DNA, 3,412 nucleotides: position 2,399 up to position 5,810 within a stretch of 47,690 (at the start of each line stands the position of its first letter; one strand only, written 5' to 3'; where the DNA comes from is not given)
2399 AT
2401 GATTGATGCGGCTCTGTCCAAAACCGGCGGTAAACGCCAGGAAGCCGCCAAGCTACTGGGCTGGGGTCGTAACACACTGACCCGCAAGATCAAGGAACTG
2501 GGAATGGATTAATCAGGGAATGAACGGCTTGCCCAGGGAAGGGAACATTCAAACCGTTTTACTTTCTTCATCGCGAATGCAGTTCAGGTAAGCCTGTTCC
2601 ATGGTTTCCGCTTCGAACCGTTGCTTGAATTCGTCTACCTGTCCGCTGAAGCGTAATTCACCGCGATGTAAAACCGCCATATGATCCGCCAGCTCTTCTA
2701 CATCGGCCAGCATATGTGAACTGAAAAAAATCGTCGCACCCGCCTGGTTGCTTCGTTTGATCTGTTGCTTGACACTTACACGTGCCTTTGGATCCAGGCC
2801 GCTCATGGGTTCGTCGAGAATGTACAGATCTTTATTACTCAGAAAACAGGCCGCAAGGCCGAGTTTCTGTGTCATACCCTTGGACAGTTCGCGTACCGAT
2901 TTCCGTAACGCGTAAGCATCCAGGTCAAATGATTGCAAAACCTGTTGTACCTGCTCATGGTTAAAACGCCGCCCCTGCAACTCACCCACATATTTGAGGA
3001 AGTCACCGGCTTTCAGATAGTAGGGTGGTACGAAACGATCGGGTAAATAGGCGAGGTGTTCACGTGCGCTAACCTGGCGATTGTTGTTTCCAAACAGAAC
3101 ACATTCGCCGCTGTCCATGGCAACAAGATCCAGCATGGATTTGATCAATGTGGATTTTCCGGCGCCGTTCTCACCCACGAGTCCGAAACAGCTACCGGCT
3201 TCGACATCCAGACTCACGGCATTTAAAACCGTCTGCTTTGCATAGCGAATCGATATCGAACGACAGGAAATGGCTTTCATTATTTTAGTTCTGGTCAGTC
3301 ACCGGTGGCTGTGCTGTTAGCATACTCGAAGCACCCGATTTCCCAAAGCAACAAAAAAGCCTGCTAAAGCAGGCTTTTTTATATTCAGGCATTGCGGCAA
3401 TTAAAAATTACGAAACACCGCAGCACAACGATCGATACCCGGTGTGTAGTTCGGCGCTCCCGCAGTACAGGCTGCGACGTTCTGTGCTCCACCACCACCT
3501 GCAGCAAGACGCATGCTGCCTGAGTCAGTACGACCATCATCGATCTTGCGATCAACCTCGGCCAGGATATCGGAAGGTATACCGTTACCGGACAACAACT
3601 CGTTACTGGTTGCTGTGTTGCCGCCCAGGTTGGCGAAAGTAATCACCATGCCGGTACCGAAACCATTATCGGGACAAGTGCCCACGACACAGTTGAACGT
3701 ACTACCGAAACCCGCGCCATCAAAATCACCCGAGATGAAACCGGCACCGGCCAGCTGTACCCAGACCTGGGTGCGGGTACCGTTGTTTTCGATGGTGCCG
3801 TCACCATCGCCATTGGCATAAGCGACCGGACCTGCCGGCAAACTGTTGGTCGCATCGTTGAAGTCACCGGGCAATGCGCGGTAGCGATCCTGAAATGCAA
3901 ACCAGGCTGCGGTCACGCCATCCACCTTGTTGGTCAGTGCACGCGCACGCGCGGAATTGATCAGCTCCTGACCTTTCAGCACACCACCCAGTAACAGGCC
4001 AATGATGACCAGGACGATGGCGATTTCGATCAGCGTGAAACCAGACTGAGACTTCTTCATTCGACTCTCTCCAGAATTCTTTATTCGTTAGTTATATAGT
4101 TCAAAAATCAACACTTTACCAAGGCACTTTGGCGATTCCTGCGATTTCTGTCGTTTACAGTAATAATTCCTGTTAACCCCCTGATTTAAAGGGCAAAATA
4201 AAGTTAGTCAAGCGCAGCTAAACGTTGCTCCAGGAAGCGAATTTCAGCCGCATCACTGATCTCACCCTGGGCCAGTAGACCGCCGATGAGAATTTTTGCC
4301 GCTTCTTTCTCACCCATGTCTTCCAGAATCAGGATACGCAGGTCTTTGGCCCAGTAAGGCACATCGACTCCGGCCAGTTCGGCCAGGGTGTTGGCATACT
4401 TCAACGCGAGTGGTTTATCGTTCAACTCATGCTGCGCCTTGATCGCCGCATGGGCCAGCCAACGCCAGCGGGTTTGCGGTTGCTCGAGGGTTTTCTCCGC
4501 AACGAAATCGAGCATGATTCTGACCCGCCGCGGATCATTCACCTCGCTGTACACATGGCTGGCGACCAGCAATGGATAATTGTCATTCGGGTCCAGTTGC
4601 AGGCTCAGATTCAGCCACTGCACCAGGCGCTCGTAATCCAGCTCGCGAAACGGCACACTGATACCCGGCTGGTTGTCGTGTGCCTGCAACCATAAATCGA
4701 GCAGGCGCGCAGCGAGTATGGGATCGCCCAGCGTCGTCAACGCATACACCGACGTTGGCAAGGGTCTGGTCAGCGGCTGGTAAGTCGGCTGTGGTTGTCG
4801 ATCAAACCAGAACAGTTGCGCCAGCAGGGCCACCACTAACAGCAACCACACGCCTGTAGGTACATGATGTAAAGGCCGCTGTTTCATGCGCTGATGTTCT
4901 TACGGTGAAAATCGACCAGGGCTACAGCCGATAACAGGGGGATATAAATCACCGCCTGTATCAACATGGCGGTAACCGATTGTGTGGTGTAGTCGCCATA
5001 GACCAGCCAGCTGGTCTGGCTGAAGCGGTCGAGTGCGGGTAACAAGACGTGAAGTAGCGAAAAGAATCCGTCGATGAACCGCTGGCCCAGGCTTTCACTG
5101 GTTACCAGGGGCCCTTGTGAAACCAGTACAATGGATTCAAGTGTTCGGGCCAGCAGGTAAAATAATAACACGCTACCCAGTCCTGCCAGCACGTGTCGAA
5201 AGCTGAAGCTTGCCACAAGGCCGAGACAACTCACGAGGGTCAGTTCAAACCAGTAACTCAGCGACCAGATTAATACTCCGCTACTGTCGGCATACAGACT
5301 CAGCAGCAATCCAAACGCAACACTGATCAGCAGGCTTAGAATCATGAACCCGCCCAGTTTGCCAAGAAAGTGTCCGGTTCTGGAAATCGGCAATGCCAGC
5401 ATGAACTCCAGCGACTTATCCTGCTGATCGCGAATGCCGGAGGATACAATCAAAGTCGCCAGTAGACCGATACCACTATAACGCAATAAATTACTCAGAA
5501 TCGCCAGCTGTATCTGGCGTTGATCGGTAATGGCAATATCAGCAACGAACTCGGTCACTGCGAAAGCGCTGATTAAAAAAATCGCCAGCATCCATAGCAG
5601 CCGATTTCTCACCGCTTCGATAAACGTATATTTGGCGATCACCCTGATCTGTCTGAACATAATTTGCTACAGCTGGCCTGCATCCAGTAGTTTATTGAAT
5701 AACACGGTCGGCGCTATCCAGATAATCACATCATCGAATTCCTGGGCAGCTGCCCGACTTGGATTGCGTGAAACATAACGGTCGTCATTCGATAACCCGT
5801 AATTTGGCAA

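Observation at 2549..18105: Non-canonical MSHA/T2SS-hybrid type IV filament locus: 12 translationally coupled genes plus a detached pilin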

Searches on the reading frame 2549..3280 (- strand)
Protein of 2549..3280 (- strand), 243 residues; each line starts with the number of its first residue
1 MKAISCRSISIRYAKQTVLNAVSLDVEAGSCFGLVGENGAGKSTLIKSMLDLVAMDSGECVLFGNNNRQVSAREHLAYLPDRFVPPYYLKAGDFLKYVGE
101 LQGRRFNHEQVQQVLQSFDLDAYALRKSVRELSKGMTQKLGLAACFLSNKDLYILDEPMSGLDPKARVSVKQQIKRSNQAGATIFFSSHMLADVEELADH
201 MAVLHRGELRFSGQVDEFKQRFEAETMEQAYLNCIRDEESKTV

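Call 4: search_protein_families(library=pfam, proteins=[window:2549-3280:-], max_evalue=0.01)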
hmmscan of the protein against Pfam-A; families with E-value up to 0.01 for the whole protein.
window:2549-3280:- (243 aa): 7 families
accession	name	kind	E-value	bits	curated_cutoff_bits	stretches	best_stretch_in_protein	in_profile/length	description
PF00005.33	ABC_tran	-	2.4e-23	83.7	25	1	19-159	1-136/137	ABC transporter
PF13304.12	AAA_21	-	1.1e-12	49.1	27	2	129-189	235-298/304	AAA domain, putative AbiEii toxin, Type IV TA system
PF02463.25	SMC_N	-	2.7e-05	24.2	40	0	101-194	113-202/220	RecF/RecN/SMC N terminal domain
PF13555.12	AAA_29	-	0.002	18.3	27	1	24-52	17-45/61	P-loop containing region of AAA domain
PF13401.12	AAA_22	-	0.0021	18.8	27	1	31-157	7-92/130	AAA domain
PF13476.12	AAA_23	-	0.0081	17.3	27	0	30-48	20-38/201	AAA domain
PF03193.22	RsgA_GTPase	-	0.0083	16.4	30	0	9-54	87-131/174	RsgA GTPase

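Call 6: search_protein_families(library=ncbifam, proteins=[window:2549-3280:-], max_evalue=0.01)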
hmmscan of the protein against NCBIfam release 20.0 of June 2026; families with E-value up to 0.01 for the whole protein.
window:2549-3280:- (243 aa): 189 families (the best 25 are shown)
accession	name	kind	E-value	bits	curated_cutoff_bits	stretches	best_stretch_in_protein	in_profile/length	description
TIGR01188.1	drrA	subfamily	4.1e-42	144.5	312.45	1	13-229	3-222/302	daunorubicin resistance ABC transporter, ATP-binding protein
TIGR03740.1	galliderm_ABC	subfamily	2.4e-40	138.6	309.75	1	7-217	4-210/223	lantibiotic protection ABC transporter ATP-binding subunit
TIGR03522.1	GldA_ABC_ATP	equivalog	1.2e-37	130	402.6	1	4-227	3-228/301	gliding motility-associated ABC transporter ATP-binding subunit GldA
NF033858.1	ABC2_perm_RbbA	equivalog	1.4e-36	125.8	1050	1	3-241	266-507/909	ribosome-associated ATPase/putative transporter RbbA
TIGR03864.1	PQQ_ABC_ATP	hypoth_equivalog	7.6e-36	123.7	302.25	1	3-233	1-234/236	ABC transporter, ATP-binding subunit, PQQ-dependent alcohol dehydrogenase system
NF047565.1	PSM_export_PmtA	equivalog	3.4e-34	118.4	350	1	4-224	3-221/282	phenol-soluble modulin export ABC transporter ATP-binding protein PmtA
TIGR04521.1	ECF_ATPase_2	equivalog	8.6e-33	113.6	330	2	108-221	121-235/279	energy-coupling factor transporter ATPase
NF010060.0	PRK13537.1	equivalog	3.1e-31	108.4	521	1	3-208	15-223/314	nodulation factor ABC transporter ATP-binding protein NodI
NF010059.0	PRK13536.1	equivalog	7e-30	103.9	549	1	3-212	43-255/342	nodulation factor ABC transporter ATP-binding protein NodI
NF000355.4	ribo_prot_ABC_F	equivalog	8.6e-29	100.7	380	1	4-230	3-214/499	ribosomal protection-like ABC-F family protein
NF010068.0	PRK13548.1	equivalog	4.2e-28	98.1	261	1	3-231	5-240/261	heme ABC transporter ATP-binding protein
NF047568.1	PSM_export_PmtC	equivalog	1.6e-27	96.7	375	1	7-209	4-198/290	phenol-soluble modulin export ABC transporter ATP-binding protein PmtC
TIGR01288.1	nodI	equivalog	1.8e-27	96.2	424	1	3-213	4-217/303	nodulation factor ABC transporter ATP-binding protein NodI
TIGR04520.1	ECF_ATPase_1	equivalog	7.8e-27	94.4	315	2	109-221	115-226/269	energy-coupling factor transporter ATPase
NF008409.0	PRK11231.1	equivalog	2.1e-26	92.8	375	1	4-217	3-224/255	Fe(3+) dicitrate ABC transporter ATP-binding protein FecE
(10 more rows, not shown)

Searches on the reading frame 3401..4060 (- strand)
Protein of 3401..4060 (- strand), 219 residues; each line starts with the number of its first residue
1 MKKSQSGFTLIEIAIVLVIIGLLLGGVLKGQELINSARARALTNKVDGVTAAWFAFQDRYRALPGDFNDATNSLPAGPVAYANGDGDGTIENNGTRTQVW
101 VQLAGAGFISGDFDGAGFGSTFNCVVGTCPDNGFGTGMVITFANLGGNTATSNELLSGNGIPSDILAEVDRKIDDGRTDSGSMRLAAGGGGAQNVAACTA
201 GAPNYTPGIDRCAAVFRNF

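Call 4: search_protein_families(library=pfam, proteins=[window:3401-4060:-], max_evalue=0.01)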
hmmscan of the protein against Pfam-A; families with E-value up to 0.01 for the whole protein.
window:3401-4060:- (219 aa): 1 family
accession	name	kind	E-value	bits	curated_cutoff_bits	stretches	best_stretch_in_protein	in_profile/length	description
PF07963.17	N_methyl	-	7.2e-08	32.1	21.2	1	3-28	2-27/27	Prokaryotic N-terminal methylation motif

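Call 6: search_protein_families(library=ncbifam, proteins=[window:3401-4060:-], max_evalue=0.01)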
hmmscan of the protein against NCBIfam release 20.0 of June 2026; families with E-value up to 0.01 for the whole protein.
window:3401-4060:- (219 aa): 4 families
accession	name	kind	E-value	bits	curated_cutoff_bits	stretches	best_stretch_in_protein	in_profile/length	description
TIGR01708.2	typeII_sec_gspH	equivalog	2.2e-06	27.8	80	1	5-29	1-25/169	type II secretion system minor pseudopilin GspH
TIGR02532.1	IV_pilin_GFxxxE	domain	5.1e-06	26.1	16.3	1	5-28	1-24/24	prepilin-type N-terminal cleavage/methylation domain-containing protein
TIGR01710.1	typeII_sec_gspG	equivalog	5.2e-05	23.3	88.85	1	6-47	1-43/134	type II secretion system major pseudopilin GspG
NF040999.1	pilin_ComGC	equivalog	0.00068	19.8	75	1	5-44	1-44/84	competence type IV pilus major pilin ComGC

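Call 89: search_solved_structures(query=A6, max_evalue=1)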
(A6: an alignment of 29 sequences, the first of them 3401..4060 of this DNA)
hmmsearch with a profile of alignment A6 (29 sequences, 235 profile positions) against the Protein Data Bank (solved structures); distinct sequences matched with E-value up to 1: 23.
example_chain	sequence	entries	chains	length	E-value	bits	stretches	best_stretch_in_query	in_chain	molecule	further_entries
5kua_A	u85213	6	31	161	0.00013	24.7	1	15-115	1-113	pilin | Neisseria meningitidis PilE variant SB-GATDH | Neisseria meningitidis PilE, SB-DATDH variant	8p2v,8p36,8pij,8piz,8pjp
8p3b_A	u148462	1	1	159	0.00058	22.6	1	15-105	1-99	Fimbrial protein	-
9laa_A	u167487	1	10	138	0.0036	19.9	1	5-30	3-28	Type IV pilin protein PilA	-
7tgg_A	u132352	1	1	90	0.0066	19.1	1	8-30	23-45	Geopilin domain 1 protein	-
2wqh_A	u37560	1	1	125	0.0069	19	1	71-144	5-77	CTPR3Y3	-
9egp_A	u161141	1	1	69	0.007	19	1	9-30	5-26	Geopilin domain 1 protein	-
1na0_A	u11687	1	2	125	0.0088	18.7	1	71-144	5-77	designed protein CTPR3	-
1na3_A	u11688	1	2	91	0.03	17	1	71-144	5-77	designed protein CTPR2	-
8ch0_A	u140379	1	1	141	0.059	16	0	75-134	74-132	Consensus tetratricopeptide repeat protein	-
2fo7_A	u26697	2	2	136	0.067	15.8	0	75-134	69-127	SYNTHETIC CONSENSUS TPR PROTEIN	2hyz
9lab_B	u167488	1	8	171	0.075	15.6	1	10-30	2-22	MSHA major pilin subunit MshA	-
3kd7_A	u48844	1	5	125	0.16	14.6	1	71-144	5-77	CTPR390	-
8tj2_C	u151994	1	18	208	0.21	14.2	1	15-74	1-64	Type IV major pilin protein PilA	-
5hrz_A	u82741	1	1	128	0.23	14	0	75-145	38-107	TPR domain protein 1na0C3_3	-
1ay2_A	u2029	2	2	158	0.49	13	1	15-95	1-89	TYPE 4 PILIN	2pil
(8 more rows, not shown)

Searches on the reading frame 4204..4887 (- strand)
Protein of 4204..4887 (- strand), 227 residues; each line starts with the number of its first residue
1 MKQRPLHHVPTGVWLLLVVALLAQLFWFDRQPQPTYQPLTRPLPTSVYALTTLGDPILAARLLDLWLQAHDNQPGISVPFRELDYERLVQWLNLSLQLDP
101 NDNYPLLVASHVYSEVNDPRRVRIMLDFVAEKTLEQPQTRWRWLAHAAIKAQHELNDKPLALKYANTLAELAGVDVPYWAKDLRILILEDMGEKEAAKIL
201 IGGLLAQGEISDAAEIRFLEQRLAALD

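Call 4: search_protein_families(library=pfam, proteins=[window:4204-4887:-], max_evalue=0.01)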
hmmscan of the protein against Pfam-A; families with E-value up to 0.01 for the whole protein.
window:4204-4887:- (227 aa): 0 families

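Call 6: search_protein_families(library=ncbifam, proteins=[window:4204-4887:-], max_evalue=0.01)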
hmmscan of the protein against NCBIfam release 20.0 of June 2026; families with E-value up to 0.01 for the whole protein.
window:4204-4887:- (227 aa): 0 families

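Call 80: find_homologous_proteins(query=window:4204-4887:-, max_evalue=0.001)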
Query window:4204-4887:- (227 aa): 1646 proteins with E <= 0.001 among 3495 candidates; the best 120 are listed.
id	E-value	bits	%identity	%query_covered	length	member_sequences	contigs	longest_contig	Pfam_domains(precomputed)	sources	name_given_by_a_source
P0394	3.2e-146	503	100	100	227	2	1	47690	-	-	-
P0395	2.0e-130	451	90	100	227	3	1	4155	-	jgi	jgi:hypothetical protein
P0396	8.6e-95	335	68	100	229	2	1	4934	-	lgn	-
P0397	3.0e-83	297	60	100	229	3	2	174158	-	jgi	-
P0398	1.1e-82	295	60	100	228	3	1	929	-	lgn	-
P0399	2.3e-82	294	59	100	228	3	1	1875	-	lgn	-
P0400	3.9e-82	293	60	100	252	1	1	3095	-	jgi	jgi:hypothetical protein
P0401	2.0e-81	291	58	100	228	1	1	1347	-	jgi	jgi:hypothetical protein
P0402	3.9e-81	290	58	100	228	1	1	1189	-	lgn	-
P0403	5.1e-81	290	59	100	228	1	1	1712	-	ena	-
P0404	6.6e-81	289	58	100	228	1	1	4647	-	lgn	-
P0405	2.0e-80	288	58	98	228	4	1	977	-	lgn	-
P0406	5.8e-80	286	58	100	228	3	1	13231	-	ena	-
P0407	2.7e-79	284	57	100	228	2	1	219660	-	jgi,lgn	jgi:hypothetical protein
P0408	3.6e-79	284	59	100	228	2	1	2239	-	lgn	-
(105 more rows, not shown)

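Call 99: search_solved_structures(query=A10, max_evalue=5)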
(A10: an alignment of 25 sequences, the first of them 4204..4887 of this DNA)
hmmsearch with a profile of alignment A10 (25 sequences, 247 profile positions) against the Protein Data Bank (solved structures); distinct sequences matched with E-value up to 5: 6.
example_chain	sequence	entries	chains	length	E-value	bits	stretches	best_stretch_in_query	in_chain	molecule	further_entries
7obi_A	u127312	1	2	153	0.0018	21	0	89-139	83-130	CTPR-rv4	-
2fo7_A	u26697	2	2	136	0.077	15.7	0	88-110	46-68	SYNTHETIC CONSENSUS TPR PROTEIN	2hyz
8ch0_A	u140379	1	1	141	0.093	15.4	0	88-110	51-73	Consensus tetratricopeptide repeat protein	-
3kd7_A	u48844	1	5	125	0.11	15.1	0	88-111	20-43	CTPR390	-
1na0_A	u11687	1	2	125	0.34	13.5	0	88-110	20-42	designed protein CTPR3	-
2nr5_A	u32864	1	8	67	1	12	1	198-237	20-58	Hypothetical protein SO2669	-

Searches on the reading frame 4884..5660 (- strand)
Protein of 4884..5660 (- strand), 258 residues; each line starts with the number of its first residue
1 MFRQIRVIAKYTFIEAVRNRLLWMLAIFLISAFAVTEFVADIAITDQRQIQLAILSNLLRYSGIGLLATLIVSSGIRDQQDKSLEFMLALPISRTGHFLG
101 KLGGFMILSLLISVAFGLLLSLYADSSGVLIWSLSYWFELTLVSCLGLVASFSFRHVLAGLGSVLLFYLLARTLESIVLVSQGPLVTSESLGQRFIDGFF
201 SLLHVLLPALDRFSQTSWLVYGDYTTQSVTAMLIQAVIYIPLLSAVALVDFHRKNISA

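Call 4: search_protein_families(library=pfam, proteins=[window:4884-5660:-], max_evalue=0.01)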
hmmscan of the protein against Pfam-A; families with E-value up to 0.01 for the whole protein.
window:4884-5660:- (258 aa): 1 family
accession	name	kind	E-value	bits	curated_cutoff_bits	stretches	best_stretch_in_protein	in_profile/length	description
PF12679.13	ABC2_membrane_2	-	0.0019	17.9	27.2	0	7-254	2-281/283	ABC-2 family transporter protein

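Call 6: search_protein_families(library=ncbifam, proteins=[window:4884-5660:-], max_evalue=0.01)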
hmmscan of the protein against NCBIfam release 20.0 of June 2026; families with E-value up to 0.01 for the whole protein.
window:4884-5660:- (258 aa): 0 families

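Call 98: search_protein_families(library=pfam, alignment_id=A9, max_evalue=0.01)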
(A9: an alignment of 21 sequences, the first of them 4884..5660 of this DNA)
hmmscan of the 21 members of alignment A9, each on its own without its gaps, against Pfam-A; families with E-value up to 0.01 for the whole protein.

A. member 1, window:4884-5660:- (258 aa): 1 family
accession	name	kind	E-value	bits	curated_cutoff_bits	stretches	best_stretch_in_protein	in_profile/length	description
PF12679.13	ABC2_membrane_2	-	0.0019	17.9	27.2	0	7-254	2-281/283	ABC-2 family transporter protein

B. families by the number of members that match (of 21 scanned): 6 families
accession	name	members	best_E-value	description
PF12698.13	ABC2_membrane_3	20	2e-11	ABC-2 family transporter protein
PF12679.13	ABC2_membrane_2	20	7.9e-05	ABC-2 family transporter protein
PF12730.13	ABC2_membrane_4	17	4.3e-07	ABC-2 family transporter protein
PF09847.15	12TM_1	4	0.00039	Membrane protein of 12 TMs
PF24686.1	FLQE3_permease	1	0.0017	Fluoroquinolones export permease protein family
PF09586.16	YfhO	1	0.0045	Bacterial membrane protein YfhO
